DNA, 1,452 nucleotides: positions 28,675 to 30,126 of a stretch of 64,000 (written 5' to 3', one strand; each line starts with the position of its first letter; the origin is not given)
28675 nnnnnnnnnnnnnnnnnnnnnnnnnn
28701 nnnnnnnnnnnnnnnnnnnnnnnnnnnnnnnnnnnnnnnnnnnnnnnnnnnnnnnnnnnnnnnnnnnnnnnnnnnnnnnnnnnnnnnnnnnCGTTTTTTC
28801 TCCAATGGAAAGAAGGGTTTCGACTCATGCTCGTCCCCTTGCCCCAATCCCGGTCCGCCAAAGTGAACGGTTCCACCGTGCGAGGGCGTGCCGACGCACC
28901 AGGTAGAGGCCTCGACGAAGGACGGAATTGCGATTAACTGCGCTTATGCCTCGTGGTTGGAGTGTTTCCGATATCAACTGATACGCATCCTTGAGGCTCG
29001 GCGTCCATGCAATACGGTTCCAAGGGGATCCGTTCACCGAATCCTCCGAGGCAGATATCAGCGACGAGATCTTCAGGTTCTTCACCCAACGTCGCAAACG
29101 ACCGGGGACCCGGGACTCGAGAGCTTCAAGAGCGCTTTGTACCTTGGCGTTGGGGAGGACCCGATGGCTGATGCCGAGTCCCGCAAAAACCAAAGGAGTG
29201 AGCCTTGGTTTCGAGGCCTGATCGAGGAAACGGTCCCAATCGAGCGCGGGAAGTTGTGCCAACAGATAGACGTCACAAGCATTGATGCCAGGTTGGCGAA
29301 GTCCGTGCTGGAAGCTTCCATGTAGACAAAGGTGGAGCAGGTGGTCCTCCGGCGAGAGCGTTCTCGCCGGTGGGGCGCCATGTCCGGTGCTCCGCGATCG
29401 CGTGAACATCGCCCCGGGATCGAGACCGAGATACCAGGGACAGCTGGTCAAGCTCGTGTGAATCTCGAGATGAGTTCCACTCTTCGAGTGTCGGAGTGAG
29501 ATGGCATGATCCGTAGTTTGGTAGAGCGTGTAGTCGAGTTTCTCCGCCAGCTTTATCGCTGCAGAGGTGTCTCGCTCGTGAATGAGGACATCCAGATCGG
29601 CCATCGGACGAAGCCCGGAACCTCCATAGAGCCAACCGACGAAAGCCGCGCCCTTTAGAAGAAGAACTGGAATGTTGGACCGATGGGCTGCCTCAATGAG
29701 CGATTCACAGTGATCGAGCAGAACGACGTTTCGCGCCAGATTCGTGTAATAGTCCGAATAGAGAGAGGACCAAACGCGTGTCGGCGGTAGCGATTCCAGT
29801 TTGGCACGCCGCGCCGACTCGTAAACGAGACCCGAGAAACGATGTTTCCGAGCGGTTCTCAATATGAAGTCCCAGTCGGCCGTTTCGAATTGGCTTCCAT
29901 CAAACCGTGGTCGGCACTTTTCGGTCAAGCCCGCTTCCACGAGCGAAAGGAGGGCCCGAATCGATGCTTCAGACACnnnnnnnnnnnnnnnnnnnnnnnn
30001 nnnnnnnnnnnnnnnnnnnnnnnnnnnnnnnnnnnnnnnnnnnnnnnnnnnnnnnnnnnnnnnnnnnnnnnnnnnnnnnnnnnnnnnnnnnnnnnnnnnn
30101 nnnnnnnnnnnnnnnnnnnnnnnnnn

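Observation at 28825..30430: Uncharacterised two-gene module: S26B (SipW-like) peptidase translationally coupled to an NTP_transf_5 nucleotidyltransferase, co-transcribed with the EBP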

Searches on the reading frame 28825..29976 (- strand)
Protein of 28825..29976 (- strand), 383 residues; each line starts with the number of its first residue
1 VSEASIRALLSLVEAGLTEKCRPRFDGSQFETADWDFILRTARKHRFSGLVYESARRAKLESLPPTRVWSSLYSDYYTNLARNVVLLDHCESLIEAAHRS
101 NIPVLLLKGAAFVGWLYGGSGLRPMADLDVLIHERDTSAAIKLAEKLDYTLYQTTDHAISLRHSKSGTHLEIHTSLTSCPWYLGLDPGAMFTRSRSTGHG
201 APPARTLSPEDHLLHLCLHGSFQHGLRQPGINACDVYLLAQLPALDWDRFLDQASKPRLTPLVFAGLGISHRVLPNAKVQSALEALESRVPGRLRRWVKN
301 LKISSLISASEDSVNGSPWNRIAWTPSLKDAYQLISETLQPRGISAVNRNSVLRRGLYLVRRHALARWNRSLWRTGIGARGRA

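Call 3: search_protein_families(library=pfam, proteins=[window:28825-29976:-], max_evalue=0.1)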
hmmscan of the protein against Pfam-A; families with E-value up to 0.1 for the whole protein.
window:28825-29976:- (383 aa): 1 family
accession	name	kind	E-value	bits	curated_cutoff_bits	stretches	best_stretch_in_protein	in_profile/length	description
PF14907.12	NTP_transf_5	-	6.5e-50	170.5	31.2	1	32-274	2-248/249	Uncharacterised nucleotidyltransferase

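Call 4: search_protein_families(library=ncbifam, proteins=[window:28825-29976:-], max_evalue=0.1)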
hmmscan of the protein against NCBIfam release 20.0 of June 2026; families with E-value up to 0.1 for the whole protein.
window:28825-29976:- (383 aa): 0 families

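Call 11: find_homologous_proteins(query=window:28825-29976:-, max_evalue=0.00001)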
Query window:28825-29976:- (383 aa): 220 proteins with E <= 0.00001 among 7442 candidates; the best 120 are listed.
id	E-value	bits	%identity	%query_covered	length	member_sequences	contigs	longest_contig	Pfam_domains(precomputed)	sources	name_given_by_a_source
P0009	7.1e-257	869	100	100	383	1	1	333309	PF14907.13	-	-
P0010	1.1e-179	615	85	85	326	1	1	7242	PF14907.13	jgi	jgi:hypothetical protein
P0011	1.2e-127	444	55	98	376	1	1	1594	PF14907.13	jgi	jgi:hypothetical protein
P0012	1.7e-123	430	52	99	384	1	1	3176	PF14907.13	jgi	jgi:hypothetical protein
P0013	4.1e-118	412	51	99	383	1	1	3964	PF14907.13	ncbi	-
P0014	7.0e-118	412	49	99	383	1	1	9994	PF14907.13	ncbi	-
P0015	6.2e-116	405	52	95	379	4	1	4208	PF14907.13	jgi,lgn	jgi:hypothetical protein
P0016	2.7e-115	403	53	95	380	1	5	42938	PF14907.13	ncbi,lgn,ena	-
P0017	3.5e-112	393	52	97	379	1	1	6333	PF14907.13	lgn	-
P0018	6.6e-111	389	51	98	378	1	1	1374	PF14907.13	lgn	-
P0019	7.9e-107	375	49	99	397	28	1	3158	PF14907.13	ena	-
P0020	5.7e-106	372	47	97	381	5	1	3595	PF14907.13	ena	-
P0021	1.5e-105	371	50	97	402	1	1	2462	PF14907.13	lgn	-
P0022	1.6e-104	368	48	97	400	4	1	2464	PF14907.13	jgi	jgi:hypothetical protein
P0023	5.3e-104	366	48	93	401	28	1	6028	PF14907.13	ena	-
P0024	6.7e-104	366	49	97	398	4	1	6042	PF14907.13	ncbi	-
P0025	3.8e-103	363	46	99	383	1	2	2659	PF14907.13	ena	-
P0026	4.2e-102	360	49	97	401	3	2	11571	PF14907.13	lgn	-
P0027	1.2e-101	358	48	95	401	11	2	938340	PF14907.13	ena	-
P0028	1.3e-101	358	45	99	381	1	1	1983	PF14907.13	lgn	-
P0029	5.7e-101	356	50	93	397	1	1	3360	PF14907.13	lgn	-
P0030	2.3e-100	354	48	97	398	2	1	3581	PF14907.13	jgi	jgi:hypothetical protein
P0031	1.4e-97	345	48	95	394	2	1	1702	PF14907.13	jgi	-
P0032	2.2e-96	341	47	99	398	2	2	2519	PF14907.13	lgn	-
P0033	2.1e-94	334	48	93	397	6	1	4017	PF14907.13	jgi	-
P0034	3.4e-93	330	48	95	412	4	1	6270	PF14907.13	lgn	-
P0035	2.3e-89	318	46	93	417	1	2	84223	PF14907.13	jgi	-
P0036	7.4e-88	313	45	93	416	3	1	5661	PF14907.13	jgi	jgi:hypothetical protein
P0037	7.2e-87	310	44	98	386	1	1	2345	PF14907.13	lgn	-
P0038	2.0e-86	308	46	90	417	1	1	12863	PF14907.13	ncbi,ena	-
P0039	1.1e-80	289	45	91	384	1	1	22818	PF14907.13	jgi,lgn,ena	-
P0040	2.6e-72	262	52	59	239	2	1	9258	PF14907.13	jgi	jgi:hypothetical protein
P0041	1.1e-64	237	41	81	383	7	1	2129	PF14907.13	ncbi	-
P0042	2.2e-64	236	44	74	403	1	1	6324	PF14907.13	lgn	-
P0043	1.8e-62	229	39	93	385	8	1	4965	PF14907.13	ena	-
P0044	3.3e-62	228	39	87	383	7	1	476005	PF14907.13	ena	-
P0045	3.4e-62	228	39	87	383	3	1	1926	PF14907.13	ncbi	-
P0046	8.0e-62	227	39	88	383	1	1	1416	PF14907.13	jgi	jgi:hypothetical protein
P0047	1.4e-61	226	40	82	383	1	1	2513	PF14907.13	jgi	-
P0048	2.7e-61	225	40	82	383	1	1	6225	PF14907.13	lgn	-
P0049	4.4e-61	225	39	83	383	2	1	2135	PF14907.13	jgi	-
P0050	2.7e-60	222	38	83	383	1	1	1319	PF14907.13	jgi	jgi:hypothetical protein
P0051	1.1e-59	220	37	91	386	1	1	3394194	PF14907.13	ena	-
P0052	2.0e-59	219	36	95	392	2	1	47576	PF14907.13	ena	-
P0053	2.9e-59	219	38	87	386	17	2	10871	PF14907.13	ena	-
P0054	3.3e-58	215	36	89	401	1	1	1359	PF14907.13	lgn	-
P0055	2.4e-57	212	40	77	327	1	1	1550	PF14907.13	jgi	jgi:hypothetical protein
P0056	3.5e-57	212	37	89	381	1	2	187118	PF14907.13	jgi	jgi:hypothetical protein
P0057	6.7e-57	211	40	71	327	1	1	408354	PF14907.13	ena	-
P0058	3.1e-56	209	39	88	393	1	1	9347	PF14907.13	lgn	-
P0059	4.3e-56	208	36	90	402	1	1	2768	PF14907.13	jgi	jgi:hypothetical protein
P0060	5.5e-56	208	38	87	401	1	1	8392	PF14907.13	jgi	jgi:Uncharacterised nucleotidyltransferase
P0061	3.2e-55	205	38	81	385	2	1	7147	PF14907.13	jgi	-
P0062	7.1e-55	204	37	93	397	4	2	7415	PF14907.13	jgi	jgi:hypothetical protein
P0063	7.3e-55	204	36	96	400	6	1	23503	PF14907.13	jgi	jgi:Uncharacterised nucleotidyltransferase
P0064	2.3e-54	203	36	90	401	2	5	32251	PF14907.13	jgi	jgi:hypothetical protein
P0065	2.5e-54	202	39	88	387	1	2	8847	PF14907.13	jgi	jgi:hypothetical protein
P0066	2.6e-54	202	37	87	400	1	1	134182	PF14907.13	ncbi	-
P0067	6.5e-54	201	35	96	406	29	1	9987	PF14907.13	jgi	-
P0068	7.8e-54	201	38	87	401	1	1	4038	PF14907.13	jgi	jgi:hypothetical protein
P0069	8.2e-54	201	36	96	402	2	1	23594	PF14907.13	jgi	jgi:hypothetical protein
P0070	2.2e-53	199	36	95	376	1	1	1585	PF14907.13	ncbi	ncbi:MAG TPA: nucleotidyltransferase family protein, partial [Vicinamibacteria bacterium]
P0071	6.3e-53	198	38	87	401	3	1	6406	PF14907.13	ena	-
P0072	8.7e-53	197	38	87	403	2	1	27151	PF14907.13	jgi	-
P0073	1.3e-52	197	37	87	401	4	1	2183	PF14907.13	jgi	jgi:hypothetical protein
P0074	2.2e-52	196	36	95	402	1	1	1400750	PF14907.13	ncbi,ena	-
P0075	2.4e-52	196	37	87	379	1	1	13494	PF14907.13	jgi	jgi:hypothetical protein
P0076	2.6e-52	196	37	85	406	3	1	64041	PF14907.13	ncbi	-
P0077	3.2e-52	196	38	88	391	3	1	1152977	PF14907.13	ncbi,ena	-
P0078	3.4e-52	195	38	87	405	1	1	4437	PF14907.13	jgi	jgi:hypothetical protein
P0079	3.7e-52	195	37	89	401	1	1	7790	PF14907.13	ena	-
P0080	4.4e-52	195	34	87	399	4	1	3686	PF14907.13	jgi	jgi:hypothetical protein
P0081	4.5e-52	195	37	93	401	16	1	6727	PF14907.13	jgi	-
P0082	4.5e-52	195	36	87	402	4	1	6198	PF14907.13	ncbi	-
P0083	4.8e-52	195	38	77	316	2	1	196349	PF14907.13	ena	-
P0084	1.0e-51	194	37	94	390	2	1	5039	PF14907.13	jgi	jgi:Uncharacterised nucleotidyltransferase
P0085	1.6e-51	193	37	87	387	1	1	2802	PF14907.13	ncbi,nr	ncbi:MAG TPA: nucleotidyltransferase family protein [Vicinamibacteria bacterium]|nr:nucleotidyltrans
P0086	1.7e-51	193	37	90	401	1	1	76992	PF14907.13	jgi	jgi:hypothetical protein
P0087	3.3e-51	192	37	81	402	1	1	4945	PF14907.13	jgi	jgi:hypothetical protein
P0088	4.0e-51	192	37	87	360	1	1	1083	PF14907.13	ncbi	ncbi:MAG: nucleotidyltransferase domain-containing protein, partial [Vicinamibacteria bacterium]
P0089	5.6e-51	191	36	87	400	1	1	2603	PF14907.13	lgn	-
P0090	5.6e-51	191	37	87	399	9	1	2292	PF14907.13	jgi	jgi:hypothetical protein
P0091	1.2e-50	190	37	87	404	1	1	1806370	PF14907.13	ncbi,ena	-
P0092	1.3e-50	190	36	87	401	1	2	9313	PF14907.13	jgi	jgi:Uncharacterised nucleotidyltransferase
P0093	6.3e-50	188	35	96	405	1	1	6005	PF14907.13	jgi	jgi:hypothetical protein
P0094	2.5e-49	186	35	94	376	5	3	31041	PF14907.13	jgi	jgi:hypothetical protein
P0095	2.6e-49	186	37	83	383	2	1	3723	PF14907.13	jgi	jgi:hypothetical protein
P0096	6.1e-49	185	39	75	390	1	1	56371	PF14907.13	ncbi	-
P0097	6.9e-49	185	36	96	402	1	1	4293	PF14907.13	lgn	-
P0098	2.8e-48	183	43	61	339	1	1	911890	PF14907.13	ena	-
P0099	4.0e-48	182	35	87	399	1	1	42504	PF14907.13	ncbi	-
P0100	2.8e-47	179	37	85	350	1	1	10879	PF14907.13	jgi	jgi:Uncharacterised nucleotidyltransferase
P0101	5.6e-47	178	39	75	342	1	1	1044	PF14907.13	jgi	jgi:hypothetical protein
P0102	4.3e-44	169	35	87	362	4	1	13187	PF14907.13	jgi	jgi:hypothetical protein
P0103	1.6e-28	118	40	42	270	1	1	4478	PF14907.13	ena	-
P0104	2.6e-24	104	31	63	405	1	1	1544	PF14907.13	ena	-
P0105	6.3e-24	102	28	75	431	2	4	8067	PF14907.13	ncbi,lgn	-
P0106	5.7e-23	99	31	69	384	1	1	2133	PF14907.13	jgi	jgi:hypothetical protein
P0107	6.4e-23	99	33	58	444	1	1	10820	PF14907.13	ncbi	-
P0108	7.9e-20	89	25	69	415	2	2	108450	PF14907.13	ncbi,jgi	jgi:hypothetical protein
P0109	1.0e-19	89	29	75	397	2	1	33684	PF14907.13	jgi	jgi:hypothetical protein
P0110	1.2e-18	85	31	63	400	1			PF14907.13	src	-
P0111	3.2e-18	84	30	63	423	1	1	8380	PF14907.13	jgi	jgi:hypothetical protein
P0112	6.1e-18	83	28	63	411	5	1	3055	PF14907.13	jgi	-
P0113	7.6e-18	82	29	72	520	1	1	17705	PF14907.13,PF04892.18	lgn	-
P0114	5.4e-17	80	30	67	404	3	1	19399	PF14907.13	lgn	-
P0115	9.2e-17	79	31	63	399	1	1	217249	PF14907.13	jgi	jgi:hypothetical protein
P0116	9.4e-17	79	30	75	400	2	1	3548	PF14907.13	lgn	-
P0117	9.6e-17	79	29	69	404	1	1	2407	PF14907.13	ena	-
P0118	2.6e-16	77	27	66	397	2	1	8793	PF14907.13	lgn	-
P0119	2.7e-16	77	30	58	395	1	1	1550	PF14907.13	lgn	-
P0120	3.3e-16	77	29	60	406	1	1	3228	PF14907.13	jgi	jgi:hypothetical protein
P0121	1.9e-15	74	30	54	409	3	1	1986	PF14907.13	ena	-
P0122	2.1e-15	74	28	64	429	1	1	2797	PF14907.13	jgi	jgi:hypothetical protein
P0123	2.6e-15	74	26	83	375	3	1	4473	PF14907.13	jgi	-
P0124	3.0e-15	74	30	63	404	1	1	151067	PF14907.13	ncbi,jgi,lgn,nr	ncbi:MAG: hypothetical protein QOG23_4294 [Blastocatellia bacterium]|jgi:hypothetical protein|nr:hyp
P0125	5.8e-15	73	29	59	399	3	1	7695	PF14907.13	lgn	-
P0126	1.1e-14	72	29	63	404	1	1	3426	PF14907.13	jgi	jgi:hypothetical protein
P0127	1.2e-14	72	28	58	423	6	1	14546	PF14907.13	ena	-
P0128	2.4e-14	71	27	89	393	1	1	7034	PF14907.13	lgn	-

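Call 12: find_encoding_contigs(protein=P0016, flank=8000, max_places=2)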
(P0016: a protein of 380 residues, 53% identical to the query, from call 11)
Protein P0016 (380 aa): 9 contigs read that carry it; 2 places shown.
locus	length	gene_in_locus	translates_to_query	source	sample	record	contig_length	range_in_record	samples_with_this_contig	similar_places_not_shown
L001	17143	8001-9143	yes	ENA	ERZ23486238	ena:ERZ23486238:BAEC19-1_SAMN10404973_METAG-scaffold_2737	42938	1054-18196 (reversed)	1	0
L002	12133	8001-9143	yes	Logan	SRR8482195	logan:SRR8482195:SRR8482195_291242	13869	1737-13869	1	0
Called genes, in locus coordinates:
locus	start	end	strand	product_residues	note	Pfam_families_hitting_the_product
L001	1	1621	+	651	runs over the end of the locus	PF10082:BBP2_2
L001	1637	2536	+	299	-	PF02563:Poly_export, PF10531:SLBB, PF22461:SLBB_2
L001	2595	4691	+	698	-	PF02706:Wzz, PF01656:CbiA (faint), PF13614:AAA_31 (faint), PF13807:GNVR, PF10609:ParA (weak)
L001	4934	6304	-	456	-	-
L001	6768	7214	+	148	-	-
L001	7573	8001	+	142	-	-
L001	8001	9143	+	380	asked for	PF14907:NTP_transf_5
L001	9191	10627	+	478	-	PF00072:Response_reg, PF00158:Sigma54_activat, PF14532:Sigma54_activ_2, PF07728:AAA_5 (faint), PF25601:AAA_lid_14, PF02954:HTH_8 (weak)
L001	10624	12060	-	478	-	PF01494:FAD_binding_3 (faint), PF07992:Pyr_redox_2, PF12831:FAD_oxidored, PF13450:NAD_binding_8 (weak), PF13738:Pyr_redox_3 (faint), PF00070:Pyr_redox, PF02852:Pyr_redox_dim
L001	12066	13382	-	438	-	PF00364:Biotin_lipoyl, PF25973:BSH_CzcB (faint), PF25984:BSH_YknX (faint), PF02817:E3_binding, PF00198:2-oxoacid_dh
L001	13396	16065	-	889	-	PF28598:PDH_E1_N, PF00456:Transketolase_N, PF17831:PDH_E1_M, PF22613:Transketolase_C_1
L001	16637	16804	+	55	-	-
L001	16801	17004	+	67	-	-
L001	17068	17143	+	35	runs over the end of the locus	-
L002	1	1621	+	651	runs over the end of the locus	PF10082:BBP2_2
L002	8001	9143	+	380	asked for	PF14907:NTP_transf_5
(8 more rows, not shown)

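Call 13: find_encoding_contigs(protein=P0027, flank=8000, max_places=2)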
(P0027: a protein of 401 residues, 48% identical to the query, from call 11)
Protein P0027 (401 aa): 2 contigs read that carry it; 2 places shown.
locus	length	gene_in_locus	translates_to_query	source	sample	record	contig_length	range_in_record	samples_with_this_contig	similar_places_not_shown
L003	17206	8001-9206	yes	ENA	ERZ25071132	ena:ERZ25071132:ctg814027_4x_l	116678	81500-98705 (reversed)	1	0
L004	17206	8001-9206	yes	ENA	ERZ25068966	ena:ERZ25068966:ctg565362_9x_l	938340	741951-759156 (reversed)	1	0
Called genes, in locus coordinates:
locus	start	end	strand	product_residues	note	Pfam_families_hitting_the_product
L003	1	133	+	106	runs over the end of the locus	PF01527:HTH_Tnp_1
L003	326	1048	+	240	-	PF13276:HTH_21, PF00665:rve, PF13683:rve_3, PF13333:rve_2 (weak)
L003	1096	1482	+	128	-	-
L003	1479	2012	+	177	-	-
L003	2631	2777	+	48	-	-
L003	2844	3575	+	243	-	PF13439:Glyco_transf_4, PF13579:Glyco_trans_4_4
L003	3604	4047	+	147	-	-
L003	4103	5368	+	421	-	PF00872:Transposase_mut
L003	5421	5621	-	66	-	-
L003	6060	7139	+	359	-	PF04773:FecR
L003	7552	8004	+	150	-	-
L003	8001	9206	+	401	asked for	PF14907:NTP_transf_5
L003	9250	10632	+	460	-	PF00072:Response_reg, PF02954:HTH_8 (faint), PF00158:Sigma54_activat, PF14532:Sigma54_activ_2, PF07728:AAA_5 (weak), PF25601:AAA_lid_14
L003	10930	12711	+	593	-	PF01558:POR, PF02776:TPP_enzyme_N (faint), PF01855:POR_N, PF02780:Transketolase_C (weak), PF17147:PFOR_II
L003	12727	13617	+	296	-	PF02775:TPP_enzyme_C, PF12367:PFO_beta_C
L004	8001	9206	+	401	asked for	PF14907:NTP_transf_5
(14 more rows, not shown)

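Call 14: find_encoding_contigs(protein=P0044, flank=8000, max_places=2)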
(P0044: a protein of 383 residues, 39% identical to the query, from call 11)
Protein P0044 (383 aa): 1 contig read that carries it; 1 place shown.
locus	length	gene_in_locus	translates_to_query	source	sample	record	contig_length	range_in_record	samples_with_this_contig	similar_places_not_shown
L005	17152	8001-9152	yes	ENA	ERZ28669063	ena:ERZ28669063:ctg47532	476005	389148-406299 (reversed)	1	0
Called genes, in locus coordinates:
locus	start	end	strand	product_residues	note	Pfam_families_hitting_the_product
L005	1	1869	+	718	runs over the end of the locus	PF02706:Wzz, PF13614:AAA_31 (faint), PF13807:GNVR, PF01656:CbiA, PF10609:ParA (faint)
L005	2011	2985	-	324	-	PF16697:Yop-YscD_cpl (weak), PF00498:FHA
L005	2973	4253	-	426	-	PF13365:Trypsin_2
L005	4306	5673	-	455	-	-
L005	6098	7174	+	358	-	PF04773:FecR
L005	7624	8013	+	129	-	-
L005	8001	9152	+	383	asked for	PF14907:NTP_transf_5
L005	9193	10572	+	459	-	PF00072:Response_reg, PF00158:Sigma54_activat, PF14532:Sigma54_activ_2, PF07728:AAA_5 (weak), PF25601:AAA_lid_14, PF02954:HTH_8 (weak)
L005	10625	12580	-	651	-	PF11028:TMEM260_N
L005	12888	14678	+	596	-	PF01558:POR, PF01855:POR_N, PF02780:Transketolase_C (faint), PF17147:PFOR_II (weak)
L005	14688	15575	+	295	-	PF02775:TPP_enzyme_C, PF12367:PFO_beta_C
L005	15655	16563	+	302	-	PF00892:EamA, PF03151:TPT (weak), PF00892:EamA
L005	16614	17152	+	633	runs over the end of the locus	PF01590:GAF, PF13185:GAF_2, PF13492:GAF_3 (weak), PF01966:HD (faint), PF13487:HD_5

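Call 21: find_encoding_contigs(protein=P0051, flank=8000, max_places=1)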
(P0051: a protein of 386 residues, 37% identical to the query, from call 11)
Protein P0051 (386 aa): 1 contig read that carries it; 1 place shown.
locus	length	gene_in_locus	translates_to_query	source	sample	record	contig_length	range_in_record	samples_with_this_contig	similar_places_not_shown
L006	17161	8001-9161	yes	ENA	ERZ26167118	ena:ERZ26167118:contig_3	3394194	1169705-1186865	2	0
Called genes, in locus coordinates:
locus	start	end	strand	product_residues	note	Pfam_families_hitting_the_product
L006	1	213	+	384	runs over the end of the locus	PF00953:Glycos_transf_4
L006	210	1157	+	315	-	-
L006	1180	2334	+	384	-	PF10082:BBP2_2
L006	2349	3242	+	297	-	PF02563:Poly_export, PF10531:SLBB, PF22461:SLBB_2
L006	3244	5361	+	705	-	PF02706:Wzz, PF13807:GNVR, PF01656:CbiA, PF09140:MipZ (faint), PF10609:ParA (weak), PF13614:AAA_31 (weak)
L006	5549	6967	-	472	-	-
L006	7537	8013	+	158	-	-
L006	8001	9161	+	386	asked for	PF14907:NTP_transf_5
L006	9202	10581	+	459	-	PF00072:Response_reg, PF00158:Sigma54_activat, PF14532:Sigma54_activ_2, PF07728:AAA_5 (faint), PF25601:AAA_lid_14, PF02954:HTH_8 (weak)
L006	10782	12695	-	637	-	PF11028:TMEM260_N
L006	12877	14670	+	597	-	PF01558:POR, PF01855:POR_N, PF02780:Transketolase_C (weak), PF17147:PFOR_II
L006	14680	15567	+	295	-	PF02775:TPP_enzyme_C, PF12367:PFO_beta_C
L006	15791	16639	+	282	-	PF01590:GAF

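Call 22: find_encoding_contigs(protein=P0074, flank=8000, max_places=1)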
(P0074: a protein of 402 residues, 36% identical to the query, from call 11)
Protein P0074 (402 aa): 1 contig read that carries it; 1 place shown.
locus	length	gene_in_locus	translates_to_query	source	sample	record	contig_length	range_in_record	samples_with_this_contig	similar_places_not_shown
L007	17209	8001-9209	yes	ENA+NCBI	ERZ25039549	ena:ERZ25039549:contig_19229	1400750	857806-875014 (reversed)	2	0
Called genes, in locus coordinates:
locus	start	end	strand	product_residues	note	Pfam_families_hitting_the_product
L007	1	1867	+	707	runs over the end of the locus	PF02706:Wzz, PF13807:GNVR, PF01656:CbiA, PF10609:ParA, PF13614:AAA_31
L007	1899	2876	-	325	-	PF16697:Yop-YscD_cpl, PF00498:FHA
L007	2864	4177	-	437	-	PF00089:Trypsin (weak), PF13365:Trypsin_2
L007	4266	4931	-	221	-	-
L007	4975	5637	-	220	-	-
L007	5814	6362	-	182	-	-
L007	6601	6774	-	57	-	-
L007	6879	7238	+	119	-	-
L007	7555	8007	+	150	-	PF00717:Peptidase_S24 (weak)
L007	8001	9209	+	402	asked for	PF14907:NTP_transf_5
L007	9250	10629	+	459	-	PF00072:Response_reg, PF00158:Sigma54_activat, PF14532:Sigma54_activ_2, PF07728:AAA_5 (faint), PF25601:AAA_lid_14, PF02954:HTH_8 (weak)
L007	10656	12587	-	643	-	PF11028:TMEM260_N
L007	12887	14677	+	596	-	PF01558:POR, PF01855:POR_N, PF02780:Transketolase_C, PF17147:PFOR_II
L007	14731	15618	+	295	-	PF02775:TPP_enzyme_C, PF12367:PFO_beta_C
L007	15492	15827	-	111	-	-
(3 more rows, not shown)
